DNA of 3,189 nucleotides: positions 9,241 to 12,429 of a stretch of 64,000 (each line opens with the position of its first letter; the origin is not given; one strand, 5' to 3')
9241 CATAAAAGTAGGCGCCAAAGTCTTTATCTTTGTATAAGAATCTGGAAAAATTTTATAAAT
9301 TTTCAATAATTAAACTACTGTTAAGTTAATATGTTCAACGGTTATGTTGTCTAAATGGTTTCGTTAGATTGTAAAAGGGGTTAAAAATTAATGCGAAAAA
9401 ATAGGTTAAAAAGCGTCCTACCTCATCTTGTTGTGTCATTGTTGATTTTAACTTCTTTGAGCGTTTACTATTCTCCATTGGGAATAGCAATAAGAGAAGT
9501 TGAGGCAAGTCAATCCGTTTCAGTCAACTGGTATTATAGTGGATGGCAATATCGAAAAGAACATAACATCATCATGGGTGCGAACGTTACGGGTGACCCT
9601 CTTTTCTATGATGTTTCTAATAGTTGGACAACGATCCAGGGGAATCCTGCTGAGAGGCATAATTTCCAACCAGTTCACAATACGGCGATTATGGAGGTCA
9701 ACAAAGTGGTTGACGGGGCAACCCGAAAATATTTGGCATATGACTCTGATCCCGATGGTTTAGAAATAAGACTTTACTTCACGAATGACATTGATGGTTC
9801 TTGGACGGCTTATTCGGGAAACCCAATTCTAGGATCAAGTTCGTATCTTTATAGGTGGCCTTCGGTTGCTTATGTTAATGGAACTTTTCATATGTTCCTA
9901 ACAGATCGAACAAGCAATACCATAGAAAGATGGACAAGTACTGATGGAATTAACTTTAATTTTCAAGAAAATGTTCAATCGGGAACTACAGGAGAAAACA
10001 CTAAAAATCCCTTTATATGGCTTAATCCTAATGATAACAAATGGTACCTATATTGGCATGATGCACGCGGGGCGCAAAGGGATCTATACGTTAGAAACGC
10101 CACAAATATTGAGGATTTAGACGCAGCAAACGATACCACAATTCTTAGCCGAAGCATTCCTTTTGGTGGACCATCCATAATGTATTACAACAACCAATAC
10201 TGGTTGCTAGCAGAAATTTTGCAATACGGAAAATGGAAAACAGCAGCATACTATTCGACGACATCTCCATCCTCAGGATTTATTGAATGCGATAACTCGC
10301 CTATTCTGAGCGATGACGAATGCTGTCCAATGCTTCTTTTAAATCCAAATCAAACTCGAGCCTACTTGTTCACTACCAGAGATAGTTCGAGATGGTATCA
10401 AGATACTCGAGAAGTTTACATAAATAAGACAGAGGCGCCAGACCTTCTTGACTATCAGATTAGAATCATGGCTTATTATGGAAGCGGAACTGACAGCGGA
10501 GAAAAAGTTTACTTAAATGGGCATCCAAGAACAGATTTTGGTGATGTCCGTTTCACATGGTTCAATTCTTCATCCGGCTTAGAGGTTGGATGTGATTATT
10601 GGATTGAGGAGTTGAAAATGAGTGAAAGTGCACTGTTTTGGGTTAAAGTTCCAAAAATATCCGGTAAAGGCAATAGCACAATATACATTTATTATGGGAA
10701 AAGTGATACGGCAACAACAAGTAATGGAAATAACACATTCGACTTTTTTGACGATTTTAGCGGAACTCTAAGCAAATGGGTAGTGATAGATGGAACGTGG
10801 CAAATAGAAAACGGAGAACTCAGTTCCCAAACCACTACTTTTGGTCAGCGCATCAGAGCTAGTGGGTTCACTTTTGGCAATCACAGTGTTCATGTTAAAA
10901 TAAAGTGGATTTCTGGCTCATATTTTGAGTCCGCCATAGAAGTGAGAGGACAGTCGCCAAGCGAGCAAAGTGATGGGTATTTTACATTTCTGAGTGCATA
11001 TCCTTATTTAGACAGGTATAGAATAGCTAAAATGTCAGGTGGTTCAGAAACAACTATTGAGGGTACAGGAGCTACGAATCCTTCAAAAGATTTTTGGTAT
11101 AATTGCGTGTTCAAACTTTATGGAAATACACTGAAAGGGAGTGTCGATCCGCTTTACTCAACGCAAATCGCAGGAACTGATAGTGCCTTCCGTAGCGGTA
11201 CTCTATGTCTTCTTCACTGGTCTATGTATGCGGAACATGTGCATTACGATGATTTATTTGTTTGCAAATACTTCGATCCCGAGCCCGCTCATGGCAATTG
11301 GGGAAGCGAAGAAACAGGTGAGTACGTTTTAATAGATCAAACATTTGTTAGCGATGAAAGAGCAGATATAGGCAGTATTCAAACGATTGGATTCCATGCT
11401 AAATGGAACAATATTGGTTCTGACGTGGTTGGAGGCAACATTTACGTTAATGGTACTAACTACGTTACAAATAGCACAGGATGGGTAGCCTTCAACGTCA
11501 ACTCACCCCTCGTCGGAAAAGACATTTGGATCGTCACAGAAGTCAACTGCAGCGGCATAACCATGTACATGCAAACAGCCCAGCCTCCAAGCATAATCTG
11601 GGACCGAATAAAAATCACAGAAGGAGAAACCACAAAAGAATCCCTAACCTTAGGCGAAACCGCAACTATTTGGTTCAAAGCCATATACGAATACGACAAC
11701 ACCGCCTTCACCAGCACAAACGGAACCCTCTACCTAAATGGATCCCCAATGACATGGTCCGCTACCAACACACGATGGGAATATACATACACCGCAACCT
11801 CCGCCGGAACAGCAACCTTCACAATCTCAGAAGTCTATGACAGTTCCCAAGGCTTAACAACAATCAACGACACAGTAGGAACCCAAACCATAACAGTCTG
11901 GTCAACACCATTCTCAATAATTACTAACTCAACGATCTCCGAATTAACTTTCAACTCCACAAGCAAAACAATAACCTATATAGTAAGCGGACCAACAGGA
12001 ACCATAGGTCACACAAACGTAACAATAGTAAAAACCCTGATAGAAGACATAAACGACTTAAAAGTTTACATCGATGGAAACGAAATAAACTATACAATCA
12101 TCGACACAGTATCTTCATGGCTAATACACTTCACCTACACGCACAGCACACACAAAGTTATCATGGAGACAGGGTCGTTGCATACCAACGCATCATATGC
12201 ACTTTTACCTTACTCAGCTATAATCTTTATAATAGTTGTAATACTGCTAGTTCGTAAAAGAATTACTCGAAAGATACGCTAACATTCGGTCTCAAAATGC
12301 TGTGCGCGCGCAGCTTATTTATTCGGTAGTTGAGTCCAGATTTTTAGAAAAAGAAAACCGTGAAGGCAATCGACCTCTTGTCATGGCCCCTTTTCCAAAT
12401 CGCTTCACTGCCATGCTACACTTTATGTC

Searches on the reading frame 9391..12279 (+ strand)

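Call 22: search_protein_families(library=ncbifam, proteins=[window:9391-12279:+], max_evalue=1)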
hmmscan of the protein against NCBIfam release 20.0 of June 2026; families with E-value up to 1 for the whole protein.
window:9391-12279:+ (963 aa): 0 families

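Call 79: search_protein_families(library=pfam, proteins=[window:9391-12279:+], max_evalue=0.001)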
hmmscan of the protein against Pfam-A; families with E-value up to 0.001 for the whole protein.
window:9391-12279:+ (963 aa): 1 family
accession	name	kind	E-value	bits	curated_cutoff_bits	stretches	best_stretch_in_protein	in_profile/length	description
PF10102.14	DUF2341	-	4.8e-21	75.5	23.4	1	382-464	1-82/84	Domain of unknown function (DUF2341)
